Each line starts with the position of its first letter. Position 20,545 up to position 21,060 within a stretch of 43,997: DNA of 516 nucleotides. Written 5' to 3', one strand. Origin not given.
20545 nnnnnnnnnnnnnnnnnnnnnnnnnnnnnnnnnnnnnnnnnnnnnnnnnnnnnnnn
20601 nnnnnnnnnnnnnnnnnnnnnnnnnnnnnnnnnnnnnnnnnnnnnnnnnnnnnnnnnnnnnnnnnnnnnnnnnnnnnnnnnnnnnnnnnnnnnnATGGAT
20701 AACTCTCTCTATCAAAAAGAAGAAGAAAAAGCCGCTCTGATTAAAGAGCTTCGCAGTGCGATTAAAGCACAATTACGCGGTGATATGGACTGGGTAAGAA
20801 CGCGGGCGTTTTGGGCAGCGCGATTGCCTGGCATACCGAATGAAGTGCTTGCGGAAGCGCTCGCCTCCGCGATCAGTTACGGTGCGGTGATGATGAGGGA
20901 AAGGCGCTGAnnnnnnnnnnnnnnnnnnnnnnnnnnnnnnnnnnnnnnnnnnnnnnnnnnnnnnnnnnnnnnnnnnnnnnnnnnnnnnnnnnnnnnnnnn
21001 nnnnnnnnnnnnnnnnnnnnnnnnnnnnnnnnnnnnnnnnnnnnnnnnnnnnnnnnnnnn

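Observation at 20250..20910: Divergent two-gene module at the bor-equivalent position between lysis genes and cos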

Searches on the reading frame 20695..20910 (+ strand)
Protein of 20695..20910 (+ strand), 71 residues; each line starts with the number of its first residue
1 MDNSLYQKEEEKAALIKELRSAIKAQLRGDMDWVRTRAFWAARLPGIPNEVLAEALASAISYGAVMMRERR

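Call 6: search_protein_families(library=pfam, proteins=[window:20695-20910:+], max_evalue=1)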
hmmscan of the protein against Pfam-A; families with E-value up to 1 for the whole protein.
window:20695-20910:+ (71 aa): 1 family
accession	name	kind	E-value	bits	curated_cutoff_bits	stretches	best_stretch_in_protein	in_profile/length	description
PF22266.2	DUF6953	-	0.027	15.1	27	1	5-41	37-73/74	Family of unknown function (DUF6953)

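Call 7: search_protein_families(library=phrogs, proteins=[window:20695-20910:+], max_evalue=1)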
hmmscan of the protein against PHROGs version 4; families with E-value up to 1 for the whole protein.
window:20695-20910:+ (71 aa): 3 families
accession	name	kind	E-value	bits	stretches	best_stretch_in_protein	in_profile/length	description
phrog_25421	-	unknown function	1.7e-07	32.8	1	21-61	18-58/75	-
phrog_3787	-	unknown function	1.3e-05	25.7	1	7-62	175-230/242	-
phrog_22942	-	unknown function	0.2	12.8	1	32-48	12-32/40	-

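Call 8: search_protein_families(library=padloc, proteins=[window:20695-20910:+], max_evalue=1)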
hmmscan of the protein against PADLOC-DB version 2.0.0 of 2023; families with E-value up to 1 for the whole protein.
window:20695-20910:+ (71 aa): 0 families

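Call 11: search_protein_families(library=ncbifam, proteins=[window:20695-20910:+], max_evalue=1)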
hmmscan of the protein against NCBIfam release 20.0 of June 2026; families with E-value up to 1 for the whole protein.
window:20695-20910:+ (71 aa): 1 family
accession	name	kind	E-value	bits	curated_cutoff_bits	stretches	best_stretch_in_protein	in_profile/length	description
NF002770.0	PRK02854.1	equivalog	0.015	14.9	201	1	2-62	70-127/179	primosomal protein DnaT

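Call 20: find_homologous_proteins(query=window:20695-20910:+)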
Query window:20695-20910:+ (71 aa): 21 proteins with E <= 0.001 among 23 candidates.
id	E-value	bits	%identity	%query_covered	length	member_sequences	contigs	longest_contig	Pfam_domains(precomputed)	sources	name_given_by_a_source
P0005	2.1e-37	143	99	100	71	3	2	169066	-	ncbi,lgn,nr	ncbi:hypothetical protein ABGK91_004476 [Escherichia albertii]|nr:hypothetical protein [Escherichia 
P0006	1.7e-35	137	94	100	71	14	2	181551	-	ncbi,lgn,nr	ncbi:hypothetical protein IB341_005308 [Escherichia coli]|nr:hypothetical protein [Escherichia coli]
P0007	5.1e-33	129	93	100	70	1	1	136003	-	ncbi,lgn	-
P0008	7.3e-28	113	79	100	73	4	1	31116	-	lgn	-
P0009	1.3e-26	109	79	94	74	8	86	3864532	-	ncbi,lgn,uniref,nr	ncbi:hypothetical protein NE897_03085 [Yersinia ruckeri]|uniref:Uncharacterized protein n=1 Tax=Yers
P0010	1.8e-26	108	76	99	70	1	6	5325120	-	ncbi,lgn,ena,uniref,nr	ncbi:hypothetical protein I5Q42_06260 [Serratia marcescens]|uniref:hypothetical protein n=1 Tax=Serr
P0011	3.1e-26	108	76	100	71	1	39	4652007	-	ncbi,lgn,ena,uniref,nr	ncbi:hypothetical protein OGY07_13135 [Citrobacter sp. Cs237]|uniref:hypothetical protein n=1 Tax=Ci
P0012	8.1e-26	106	78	94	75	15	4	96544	-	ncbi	ncbi:TPA: hypothetical protein ACGR7B_003185 [Enterobacter hormaechei]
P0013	9.2e-26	106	73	100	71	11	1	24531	-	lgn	-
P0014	1.1e-25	106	75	100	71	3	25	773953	-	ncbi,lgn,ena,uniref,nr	ncbi:hypothetical protein [uncultured Citrobacter sp.]|uniref:hypothetical protein n=1 Tax=Citrobact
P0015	8.1e-25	103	72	100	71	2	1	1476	-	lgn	-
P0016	1.3e-24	103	73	94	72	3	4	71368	-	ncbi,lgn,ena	ncbi:hypothetical protein ACK2RV_003836 [Yersinia enterocolitica]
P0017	1.4e-24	102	73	100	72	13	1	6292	-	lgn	-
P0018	1.6e-24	102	71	99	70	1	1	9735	-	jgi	-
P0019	3.8e-24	101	73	99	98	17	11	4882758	-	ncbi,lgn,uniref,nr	ncbi:hypothetical protein ACJCGF_000963 [Enterobacter hormaechei]|uniref:hypothetical protein n=1 Ta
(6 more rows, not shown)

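Call 22: find_encoding_contigs(protein=P0005, flank=6000, max_places=3)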
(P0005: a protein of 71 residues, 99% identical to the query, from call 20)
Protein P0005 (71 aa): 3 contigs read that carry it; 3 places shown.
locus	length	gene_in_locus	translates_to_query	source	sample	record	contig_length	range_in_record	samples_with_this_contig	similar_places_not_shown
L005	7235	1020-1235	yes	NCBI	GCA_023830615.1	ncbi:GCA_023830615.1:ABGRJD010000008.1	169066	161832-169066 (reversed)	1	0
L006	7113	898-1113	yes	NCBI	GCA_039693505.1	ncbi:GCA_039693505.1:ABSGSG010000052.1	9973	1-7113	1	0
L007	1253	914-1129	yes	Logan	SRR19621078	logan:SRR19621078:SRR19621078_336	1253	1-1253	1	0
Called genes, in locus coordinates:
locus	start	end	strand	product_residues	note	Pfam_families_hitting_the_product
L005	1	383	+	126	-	PF09374:PG_binding_3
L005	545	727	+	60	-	-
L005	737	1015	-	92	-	-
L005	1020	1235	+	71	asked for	-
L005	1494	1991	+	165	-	PF07278:DUF1441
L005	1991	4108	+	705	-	PF05876:GpA_ATPase, PF20454:GpA_nuclease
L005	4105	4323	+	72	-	-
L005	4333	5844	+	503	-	PF05136:Phage_portal_2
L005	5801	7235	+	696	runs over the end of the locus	PF00574:CLP_protease, PF10124:Mu-like_gpT (faint), PF25209:Phage_capsid_4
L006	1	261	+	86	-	PF09374:PG_binding_3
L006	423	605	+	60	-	-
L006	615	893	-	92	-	-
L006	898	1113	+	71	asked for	-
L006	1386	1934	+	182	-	PF07471:Phage_Nu1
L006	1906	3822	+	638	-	PF05876:GpA_ATPase, PF20454:GpA_nuclease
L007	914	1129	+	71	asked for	-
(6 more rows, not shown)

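Call 23: find_encoding_contigs(protein=P0009, flank=6000, max_places=4)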
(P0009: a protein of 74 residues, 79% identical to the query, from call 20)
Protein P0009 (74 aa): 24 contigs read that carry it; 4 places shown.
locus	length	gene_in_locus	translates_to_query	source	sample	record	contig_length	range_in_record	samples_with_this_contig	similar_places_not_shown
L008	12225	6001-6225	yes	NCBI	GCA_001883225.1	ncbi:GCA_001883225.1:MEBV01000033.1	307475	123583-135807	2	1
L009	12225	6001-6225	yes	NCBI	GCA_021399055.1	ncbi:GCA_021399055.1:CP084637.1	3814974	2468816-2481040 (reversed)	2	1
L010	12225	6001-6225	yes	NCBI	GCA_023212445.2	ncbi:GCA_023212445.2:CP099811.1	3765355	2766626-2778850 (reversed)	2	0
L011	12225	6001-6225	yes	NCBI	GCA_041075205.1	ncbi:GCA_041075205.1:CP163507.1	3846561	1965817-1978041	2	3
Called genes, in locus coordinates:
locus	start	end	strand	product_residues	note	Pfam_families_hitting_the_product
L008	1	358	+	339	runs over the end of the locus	PF13730:HTH_36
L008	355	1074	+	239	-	PF05869:Dam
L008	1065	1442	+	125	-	PF05866:RusA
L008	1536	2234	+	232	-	PF09669:Phage_pRha, PF03374:ANT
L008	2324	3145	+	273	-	PF04383:KilA-N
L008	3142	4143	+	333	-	PF06147:DUF968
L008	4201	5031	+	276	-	PF27659:CHP02642 (faint), PF03589:Antiterm, PF00684:DnaJ_CXXCXGXG (faint), PF03589:Antiterm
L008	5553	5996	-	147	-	-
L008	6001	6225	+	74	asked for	-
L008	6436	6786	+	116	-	PF05106:Phage_holin_3_1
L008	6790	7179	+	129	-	PF13539:Peptidase_M15_4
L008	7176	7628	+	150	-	PF03245:Phage_lysis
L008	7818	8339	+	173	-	PF04383:KilA-N, PF10549:ORF11CD3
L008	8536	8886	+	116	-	PF01844:HNH, PF14279:HNH_5 (weak)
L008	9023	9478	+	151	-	PF05119:Terminase_4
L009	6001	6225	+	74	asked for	-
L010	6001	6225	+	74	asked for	-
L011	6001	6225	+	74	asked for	-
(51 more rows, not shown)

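Call 41: find_related_loci(query=A4, collection=genome_contigs, flank=6000)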
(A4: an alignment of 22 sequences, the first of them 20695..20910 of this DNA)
Query A4 (71 aa) in genome_contigs; peptide patterns used: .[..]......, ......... (x = any residue, [..] = any of these).
600 stretches matched a pattern (row limit reached: there are more); 1 encode a relative of the query (tblastn E <= 1e-3); 1 distinct loci.
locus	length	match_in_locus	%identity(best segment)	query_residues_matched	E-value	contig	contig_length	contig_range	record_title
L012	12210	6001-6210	71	1-70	9e-32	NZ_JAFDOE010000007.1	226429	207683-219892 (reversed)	Citrobacter sp. FP75 contig7, whole genome shotgun sequence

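Call 42: find_related_loci(query=A4, collection=viral_contigs, flank=6000)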
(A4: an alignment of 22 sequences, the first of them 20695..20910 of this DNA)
Query A4 (71 aa) in viral_contigs; peptide patterns used: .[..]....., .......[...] (x = any residue, [..] = any of these).
133 stretches matched a pattern; 25 encode a relative of the query (tblastn E <= 1e-3); 25 distinct loci.
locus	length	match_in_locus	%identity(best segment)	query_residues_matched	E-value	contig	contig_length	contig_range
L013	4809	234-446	75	1-71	8e-33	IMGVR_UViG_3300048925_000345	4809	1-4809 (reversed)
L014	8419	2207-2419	75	1-71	6e-32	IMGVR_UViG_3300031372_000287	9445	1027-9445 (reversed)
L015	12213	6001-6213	73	1-71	2e-31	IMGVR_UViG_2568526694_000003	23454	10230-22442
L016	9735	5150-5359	71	1-70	6e-31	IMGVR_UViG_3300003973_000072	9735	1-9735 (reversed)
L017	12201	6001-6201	73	1-67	6e-31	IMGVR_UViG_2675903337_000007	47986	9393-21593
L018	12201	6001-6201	73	1-67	6e-31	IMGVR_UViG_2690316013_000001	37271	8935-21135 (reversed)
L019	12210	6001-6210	71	1-70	2e-30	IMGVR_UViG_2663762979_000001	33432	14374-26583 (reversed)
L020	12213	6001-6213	70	1-71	4e-30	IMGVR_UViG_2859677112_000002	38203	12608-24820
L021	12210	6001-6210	70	1-70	8e-30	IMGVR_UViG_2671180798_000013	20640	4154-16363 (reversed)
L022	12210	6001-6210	70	1-70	1e-29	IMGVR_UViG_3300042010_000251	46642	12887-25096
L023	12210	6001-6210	70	1-70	8e-30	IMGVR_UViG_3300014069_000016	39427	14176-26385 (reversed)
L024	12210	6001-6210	70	1-70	8e-30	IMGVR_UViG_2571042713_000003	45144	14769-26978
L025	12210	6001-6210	70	1-70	1e-29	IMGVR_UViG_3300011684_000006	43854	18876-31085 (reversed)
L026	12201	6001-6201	81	1-67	3e-26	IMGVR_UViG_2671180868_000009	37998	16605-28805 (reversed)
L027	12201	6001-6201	81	1-67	2e-26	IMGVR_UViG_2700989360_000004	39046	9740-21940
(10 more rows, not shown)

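Call 56: predict_structure(alignment_id=A4)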
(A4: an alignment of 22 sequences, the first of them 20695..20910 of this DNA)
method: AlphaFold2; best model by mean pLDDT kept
length: 71 residues; sequences in the alignment: 22
mean_pLDDT: 88.3   pTM: 0.69
mean pLDDT of the five models: 88.3, 88.0, 85.6, 83.1, 78.2
residues with pLDDT >= 90: 46; 70-90: 21; 50-70: 4; < 50: 0
segments of 3 or more residues with pLDDT < 50: none
pLDDT, mean of each block of 10 residues (from residue 1): 74 90 92 93 90 92 90 63
secondary structure, 60 per line:
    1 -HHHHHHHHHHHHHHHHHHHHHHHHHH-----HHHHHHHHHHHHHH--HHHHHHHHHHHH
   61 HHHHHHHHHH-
elements in order: H2-27 H33-46 H49-70

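Call 87: search_dna_similar(query=window:20695-20907:+, collection=phages, mode=protein, max_rows=40, max_evalue=1)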
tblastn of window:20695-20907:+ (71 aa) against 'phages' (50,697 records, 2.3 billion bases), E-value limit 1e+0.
Records with a match: 1; places in all: 1; records where one place covers at least 80% of the query: 0.
Best place of each record, by identity: <60% 1.
By first word of the organism name: Arsenophonus 1.
By host as written in the record: Nasonia vitripennis 1.
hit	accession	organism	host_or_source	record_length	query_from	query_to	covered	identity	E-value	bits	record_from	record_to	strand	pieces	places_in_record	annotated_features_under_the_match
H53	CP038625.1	Arsenophonus nasoniae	Nasonia vitripennis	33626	21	60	56%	37.5%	8e-1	32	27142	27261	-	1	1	hypothetical protein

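Call 90: find_encoding_contigs(protein=P0006, flank=4000, max_places=3)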
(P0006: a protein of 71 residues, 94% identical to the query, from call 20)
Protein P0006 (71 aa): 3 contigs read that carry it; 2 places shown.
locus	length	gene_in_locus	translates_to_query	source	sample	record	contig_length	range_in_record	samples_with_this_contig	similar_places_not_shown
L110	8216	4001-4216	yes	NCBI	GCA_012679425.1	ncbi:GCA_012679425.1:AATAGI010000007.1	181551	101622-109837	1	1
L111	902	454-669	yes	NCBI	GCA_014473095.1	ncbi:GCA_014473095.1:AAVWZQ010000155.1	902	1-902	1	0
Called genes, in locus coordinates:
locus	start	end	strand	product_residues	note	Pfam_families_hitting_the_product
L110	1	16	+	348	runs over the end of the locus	PF01555:N6_N4_Mtase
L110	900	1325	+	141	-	PF05099:TerB (faint)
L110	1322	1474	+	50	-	PF13064:DUF3927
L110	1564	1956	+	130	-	PF16931:Phage_holin_8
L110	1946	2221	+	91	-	PF05449:Phage_holin_3_7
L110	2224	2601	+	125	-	PF13539:Peptidase_M15_4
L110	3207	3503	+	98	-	-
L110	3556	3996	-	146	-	-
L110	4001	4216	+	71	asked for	-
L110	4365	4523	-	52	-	-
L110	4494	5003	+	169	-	PF07471:Phage_Nu1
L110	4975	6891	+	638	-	PF05876:GpA_ATPase, PF20454:GpA_nuclease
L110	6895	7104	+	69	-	PF02831:gpW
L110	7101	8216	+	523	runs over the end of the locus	PF05136:Phage_portal_2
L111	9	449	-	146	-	-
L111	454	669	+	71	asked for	-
